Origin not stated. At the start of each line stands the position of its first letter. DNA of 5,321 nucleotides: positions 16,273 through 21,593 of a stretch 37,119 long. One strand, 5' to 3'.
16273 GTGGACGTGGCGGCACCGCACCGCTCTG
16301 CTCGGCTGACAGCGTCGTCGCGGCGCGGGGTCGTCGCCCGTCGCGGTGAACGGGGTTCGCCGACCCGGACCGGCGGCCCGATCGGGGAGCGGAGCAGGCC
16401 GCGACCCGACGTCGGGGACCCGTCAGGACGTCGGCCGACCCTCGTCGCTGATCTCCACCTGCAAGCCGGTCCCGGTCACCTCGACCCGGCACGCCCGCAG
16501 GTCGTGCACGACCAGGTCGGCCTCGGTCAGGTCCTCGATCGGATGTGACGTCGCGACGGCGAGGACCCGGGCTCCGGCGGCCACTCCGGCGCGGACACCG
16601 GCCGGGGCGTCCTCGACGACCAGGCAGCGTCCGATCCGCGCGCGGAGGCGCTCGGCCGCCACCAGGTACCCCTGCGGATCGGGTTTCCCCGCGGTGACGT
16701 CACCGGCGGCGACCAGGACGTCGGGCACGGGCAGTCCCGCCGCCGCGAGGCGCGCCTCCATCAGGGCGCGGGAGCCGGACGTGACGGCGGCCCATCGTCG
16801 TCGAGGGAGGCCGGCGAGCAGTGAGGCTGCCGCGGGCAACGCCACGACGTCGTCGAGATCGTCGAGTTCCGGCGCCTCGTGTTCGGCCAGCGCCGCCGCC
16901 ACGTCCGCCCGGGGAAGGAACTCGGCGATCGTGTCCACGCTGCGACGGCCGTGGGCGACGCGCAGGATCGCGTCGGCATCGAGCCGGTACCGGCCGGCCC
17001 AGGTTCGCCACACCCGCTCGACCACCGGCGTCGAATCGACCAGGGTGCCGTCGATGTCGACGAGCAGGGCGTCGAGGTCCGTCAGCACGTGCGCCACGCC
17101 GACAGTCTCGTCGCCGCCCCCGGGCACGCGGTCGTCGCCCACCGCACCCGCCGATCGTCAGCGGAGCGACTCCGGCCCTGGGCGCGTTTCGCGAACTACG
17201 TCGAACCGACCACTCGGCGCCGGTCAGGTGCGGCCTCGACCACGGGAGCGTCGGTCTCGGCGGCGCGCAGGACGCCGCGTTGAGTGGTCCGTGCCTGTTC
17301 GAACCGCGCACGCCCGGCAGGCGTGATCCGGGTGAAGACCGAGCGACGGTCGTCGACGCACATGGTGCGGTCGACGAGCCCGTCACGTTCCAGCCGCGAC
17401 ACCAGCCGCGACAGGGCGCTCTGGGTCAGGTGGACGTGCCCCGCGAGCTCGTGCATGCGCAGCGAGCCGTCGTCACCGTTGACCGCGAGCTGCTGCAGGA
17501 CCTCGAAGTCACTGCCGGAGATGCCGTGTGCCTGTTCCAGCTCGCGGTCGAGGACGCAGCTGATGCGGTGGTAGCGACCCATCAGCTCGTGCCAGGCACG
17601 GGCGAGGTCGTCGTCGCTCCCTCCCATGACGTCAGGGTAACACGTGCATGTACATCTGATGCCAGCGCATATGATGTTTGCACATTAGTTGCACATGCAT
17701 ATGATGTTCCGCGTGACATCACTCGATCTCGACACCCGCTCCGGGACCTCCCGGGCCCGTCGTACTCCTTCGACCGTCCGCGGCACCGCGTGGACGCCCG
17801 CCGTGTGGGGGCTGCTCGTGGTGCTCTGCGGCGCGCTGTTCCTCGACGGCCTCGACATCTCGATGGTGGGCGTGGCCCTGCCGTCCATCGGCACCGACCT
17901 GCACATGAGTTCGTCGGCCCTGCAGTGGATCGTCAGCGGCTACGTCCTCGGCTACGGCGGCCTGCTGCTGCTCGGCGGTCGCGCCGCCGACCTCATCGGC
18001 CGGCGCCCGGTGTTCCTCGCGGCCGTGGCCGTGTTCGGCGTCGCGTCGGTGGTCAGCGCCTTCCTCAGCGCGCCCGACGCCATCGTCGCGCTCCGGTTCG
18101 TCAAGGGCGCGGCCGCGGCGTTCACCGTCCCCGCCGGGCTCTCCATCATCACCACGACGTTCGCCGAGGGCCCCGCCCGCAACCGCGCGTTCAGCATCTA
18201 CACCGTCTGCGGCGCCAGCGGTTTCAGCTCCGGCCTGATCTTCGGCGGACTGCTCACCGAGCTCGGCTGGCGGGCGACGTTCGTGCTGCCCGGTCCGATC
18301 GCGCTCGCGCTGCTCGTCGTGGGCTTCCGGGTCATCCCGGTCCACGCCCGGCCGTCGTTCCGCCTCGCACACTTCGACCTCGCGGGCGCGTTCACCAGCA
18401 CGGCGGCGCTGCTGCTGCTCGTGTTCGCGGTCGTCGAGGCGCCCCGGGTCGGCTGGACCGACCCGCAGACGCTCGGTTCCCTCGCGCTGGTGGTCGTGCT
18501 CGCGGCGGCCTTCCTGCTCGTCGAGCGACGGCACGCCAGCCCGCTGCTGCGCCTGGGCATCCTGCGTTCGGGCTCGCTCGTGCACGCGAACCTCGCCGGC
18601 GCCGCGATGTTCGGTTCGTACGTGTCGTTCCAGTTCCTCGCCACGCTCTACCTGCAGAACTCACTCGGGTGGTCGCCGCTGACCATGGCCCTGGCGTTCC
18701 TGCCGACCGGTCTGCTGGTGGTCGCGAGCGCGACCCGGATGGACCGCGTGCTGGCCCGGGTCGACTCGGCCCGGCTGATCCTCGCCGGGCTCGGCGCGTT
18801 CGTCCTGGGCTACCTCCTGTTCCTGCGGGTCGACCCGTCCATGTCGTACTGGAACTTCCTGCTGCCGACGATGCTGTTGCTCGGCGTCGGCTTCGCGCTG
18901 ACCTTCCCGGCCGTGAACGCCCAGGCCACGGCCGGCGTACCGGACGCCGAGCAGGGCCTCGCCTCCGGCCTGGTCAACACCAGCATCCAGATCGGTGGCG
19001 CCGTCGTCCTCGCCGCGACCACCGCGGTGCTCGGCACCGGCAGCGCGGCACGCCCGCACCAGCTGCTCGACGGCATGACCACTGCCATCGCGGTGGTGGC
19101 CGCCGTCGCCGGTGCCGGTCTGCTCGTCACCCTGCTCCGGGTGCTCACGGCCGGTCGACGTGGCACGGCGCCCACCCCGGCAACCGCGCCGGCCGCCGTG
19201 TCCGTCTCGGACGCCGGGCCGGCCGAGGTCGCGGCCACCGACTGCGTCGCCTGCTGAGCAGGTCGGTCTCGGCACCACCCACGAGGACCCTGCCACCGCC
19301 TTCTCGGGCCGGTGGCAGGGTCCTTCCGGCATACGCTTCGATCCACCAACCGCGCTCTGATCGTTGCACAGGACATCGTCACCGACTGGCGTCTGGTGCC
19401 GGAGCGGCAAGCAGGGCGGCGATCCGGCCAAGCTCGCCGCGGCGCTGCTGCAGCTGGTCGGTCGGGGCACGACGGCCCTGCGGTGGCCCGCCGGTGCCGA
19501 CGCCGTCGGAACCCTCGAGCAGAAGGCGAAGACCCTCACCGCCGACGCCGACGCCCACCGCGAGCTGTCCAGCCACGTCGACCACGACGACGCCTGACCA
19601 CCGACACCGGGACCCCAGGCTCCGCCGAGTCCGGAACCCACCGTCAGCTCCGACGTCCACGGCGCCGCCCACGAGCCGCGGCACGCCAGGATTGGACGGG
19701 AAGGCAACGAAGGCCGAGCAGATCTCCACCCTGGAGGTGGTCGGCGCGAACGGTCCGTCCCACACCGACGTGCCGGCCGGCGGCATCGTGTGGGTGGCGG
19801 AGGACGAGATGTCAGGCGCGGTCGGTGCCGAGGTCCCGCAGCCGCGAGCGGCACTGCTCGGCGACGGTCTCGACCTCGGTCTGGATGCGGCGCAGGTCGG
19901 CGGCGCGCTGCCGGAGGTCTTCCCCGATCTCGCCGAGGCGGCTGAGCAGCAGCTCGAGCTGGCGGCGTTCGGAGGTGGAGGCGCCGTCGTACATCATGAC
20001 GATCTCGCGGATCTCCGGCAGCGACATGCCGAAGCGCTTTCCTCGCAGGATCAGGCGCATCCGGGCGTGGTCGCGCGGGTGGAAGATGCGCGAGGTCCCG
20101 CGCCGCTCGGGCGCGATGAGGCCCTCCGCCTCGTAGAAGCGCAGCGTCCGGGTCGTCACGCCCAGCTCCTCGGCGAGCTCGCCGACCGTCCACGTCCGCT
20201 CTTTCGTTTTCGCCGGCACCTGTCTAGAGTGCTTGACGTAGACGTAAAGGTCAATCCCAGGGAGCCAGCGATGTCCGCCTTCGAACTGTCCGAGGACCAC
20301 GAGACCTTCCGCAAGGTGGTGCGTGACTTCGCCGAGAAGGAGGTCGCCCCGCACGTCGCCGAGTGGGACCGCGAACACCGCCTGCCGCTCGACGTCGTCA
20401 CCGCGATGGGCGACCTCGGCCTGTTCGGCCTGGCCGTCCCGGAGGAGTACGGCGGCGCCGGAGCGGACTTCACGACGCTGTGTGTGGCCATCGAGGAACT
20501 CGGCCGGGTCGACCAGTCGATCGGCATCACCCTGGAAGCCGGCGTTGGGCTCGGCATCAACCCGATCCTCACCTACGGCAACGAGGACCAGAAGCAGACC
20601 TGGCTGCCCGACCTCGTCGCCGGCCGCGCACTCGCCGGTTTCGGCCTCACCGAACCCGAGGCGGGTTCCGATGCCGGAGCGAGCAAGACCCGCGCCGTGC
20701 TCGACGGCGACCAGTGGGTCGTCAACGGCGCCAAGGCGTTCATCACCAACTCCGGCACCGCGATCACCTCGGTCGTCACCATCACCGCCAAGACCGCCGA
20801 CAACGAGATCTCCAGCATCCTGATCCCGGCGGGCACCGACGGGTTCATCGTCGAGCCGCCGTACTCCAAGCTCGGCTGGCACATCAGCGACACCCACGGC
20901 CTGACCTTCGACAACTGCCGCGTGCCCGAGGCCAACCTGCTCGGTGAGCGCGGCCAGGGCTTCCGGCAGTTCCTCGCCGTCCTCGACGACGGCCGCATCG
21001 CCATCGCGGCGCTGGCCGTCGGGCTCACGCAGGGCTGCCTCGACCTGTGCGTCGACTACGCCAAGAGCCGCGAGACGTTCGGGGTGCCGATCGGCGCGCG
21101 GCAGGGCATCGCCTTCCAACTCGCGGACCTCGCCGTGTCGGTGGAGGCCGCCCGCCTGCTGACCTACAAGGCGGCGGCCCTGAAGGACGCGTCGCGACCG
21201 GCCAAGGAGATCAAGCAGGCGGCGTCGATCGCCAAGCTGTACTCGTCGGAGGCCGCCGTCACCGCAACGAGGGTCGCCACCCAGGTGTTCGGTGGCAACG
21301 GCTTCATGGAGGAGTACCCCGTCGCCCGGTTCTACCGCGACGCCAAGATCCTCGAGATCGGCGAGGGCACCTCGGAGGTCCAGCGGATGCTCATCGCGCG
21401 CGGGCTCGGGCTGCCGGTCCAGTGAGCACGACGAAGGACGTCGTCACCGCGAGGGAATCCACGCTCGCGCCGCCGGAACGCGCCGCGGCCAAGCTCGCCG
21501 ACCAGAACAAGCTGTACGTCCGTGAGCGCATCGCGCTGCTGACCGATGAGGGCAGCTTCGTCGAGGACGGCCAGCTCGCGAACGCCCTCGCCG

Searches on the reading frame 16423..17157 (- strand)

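Call 30: search_protein_families(library=pfam, proteins=[window:16423-17157:-], max_evalue=0.001)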
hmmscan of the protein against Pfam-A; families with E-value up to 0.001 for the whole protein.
window:16423-17157:- (244 aa): 3 families
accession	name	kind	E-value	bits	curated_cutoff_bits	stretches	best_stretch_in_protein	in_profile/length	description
PF00702.32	Hydrolase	-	5e-22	79.7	26.4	1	29-195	2-191/191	haloacid dehalogenase-like hydrolase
PF13419.12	HAD_2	-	5e-14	53.2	23.8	1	32-201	2-178/178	Haloacid dehalogenase-like hydrolase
PF13242.12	Hydrolase_like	-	1.2e-05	25.6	22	1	156-221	2-73/75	HAD-hyrolase-like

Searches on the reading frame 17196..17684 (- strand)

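Call 30: search_protein_families(library=pfam, proteins=[window:17196-17684:-], max_evalue=0.001)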
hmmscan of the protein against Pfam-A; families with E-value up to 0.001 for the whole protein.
window:17196-17684:- (162 aa): 9 families
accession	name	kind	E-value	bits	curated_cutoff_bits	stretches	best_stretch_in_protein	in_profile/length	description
PF12802.13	MarR_2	-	2.6e-12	47.2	27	1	53-115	1-61/61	MarR family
PF01047.28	MarR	-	1.7e-11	44.3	24.6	1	59-116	5-59/59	MarR family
PF13601.12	HTH_34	-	1.4e-06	28.8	27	1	60-130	3-71/80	Winged helix DNA-binding domain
PF13412.12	HTH_24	-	7.1e-06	25.9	21.9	1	59-104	5-47/48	Winged helix-turn-helix DNA-binding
PF13463.12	HTH_27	-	2.3e-05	25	22.2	1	58-124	4-68/68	Winged helix DNA-binding domain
PF22381.2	Staph_reg_Sar_Rot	-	0.00014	22.3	27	1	49-128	6-82/85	Transcriptional regulator SarA/Rot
PF13545.12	HTH_Crp_2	-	0.00017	21.9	27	1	74-106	22-55/70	Crp-like helix-turn-helix domain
PF09339.16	HTH_IclR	-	0.00017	21.7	22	1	68-106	12-50/52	IclR helix-turn-helix domain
PF02082.26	Rrf2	-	0.00063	20.3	30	0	61-105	10-54/132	Iron-dependent Transcriptional regulator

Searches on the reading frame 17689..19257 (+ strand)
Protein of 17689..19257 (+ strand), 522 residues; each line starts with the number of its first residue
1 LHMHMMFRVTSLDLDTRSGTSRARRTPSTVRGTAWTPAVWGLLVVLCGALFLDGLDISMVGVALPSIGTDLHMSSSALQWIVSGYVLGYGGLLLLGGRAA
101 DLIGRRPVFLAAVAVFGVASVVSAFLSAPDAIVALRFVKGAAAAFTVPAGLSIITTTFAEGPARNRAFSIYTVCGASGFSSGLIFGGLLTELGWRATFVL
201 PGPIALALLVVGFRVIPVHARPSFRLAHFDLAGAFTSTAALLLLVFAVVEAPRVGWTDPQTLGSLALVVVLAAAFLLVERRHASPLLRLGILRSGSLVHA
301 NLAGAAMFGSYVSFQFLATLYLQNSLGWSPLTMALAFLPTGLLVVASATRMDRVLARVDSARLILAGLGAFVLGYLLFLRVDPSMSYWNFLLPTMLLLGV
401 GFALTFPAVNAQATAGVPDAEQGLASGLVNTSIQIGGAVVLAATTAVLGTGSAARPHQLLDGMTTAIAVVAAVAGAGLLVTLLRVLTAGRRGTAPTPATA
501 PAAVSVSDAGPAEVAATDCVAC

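Call 30: search_protein_families(library=pfam, proteins=[window:17689-19257:+], max_evalue=0.001)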
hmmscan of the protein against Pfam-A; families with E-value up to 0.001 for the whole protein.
window:17689-19257:+ (522 aa): 1 family
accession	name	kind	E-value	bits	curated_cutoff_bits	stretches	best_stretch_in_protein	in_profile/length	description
PF07690.21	MFS_1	-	1.2e-48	166.2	33.4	1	46-439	1-345/347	Major Facilitator Superfamily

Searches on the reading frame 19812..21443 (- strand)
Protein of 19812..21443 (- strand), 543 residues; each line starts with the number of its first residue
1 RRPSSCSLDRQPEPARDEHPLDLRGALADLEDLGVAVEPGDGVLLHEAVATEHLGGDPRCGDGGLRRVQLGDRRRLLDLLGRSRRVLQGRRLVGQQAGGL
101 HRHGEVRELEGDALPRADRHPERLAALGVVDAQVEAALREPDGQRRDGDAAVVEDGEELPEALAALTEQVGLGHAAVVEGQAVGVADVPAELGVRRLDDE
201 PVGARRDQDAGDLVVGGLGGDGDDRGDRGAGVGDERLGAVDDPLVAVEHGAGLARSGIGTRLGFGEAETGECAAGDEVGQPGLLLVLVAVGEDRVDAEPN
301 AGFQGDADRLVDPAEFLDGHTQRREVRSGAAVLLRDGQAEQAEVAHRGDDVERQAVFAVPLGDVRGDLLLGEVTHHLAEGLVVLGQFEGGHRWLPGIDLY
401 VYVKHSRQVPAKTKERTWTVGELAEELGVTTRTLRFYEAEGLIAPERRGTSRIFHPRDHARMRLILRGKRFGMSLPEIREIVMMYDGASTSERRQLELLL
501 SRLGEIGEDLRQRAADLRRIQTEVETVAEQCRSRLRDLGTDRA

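Call 30: search_protein_families(library=pfam, proteins=[window:19812-21443:-], max_evalue=0.001)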
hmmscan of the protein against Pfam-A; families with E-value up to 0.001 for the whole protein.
window:19812-21443:- (543 aa): 3 families
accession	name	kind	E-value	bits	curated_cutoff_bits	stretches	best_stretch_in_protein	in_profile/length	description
PF13411.12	MerR_1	-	6.7e-16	58.6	21.6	1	419-482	2-66/69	MerR HTH family regulatory protein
PF00376.29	MerR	-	2.8e-12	46.7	28.2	1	419-448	1-31/38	MerR family regulatory protein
PF09278.17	MerR-DNA-bind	-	6.5e-10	39.9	25.4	1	460-524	2-62/65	MerR, DNA binding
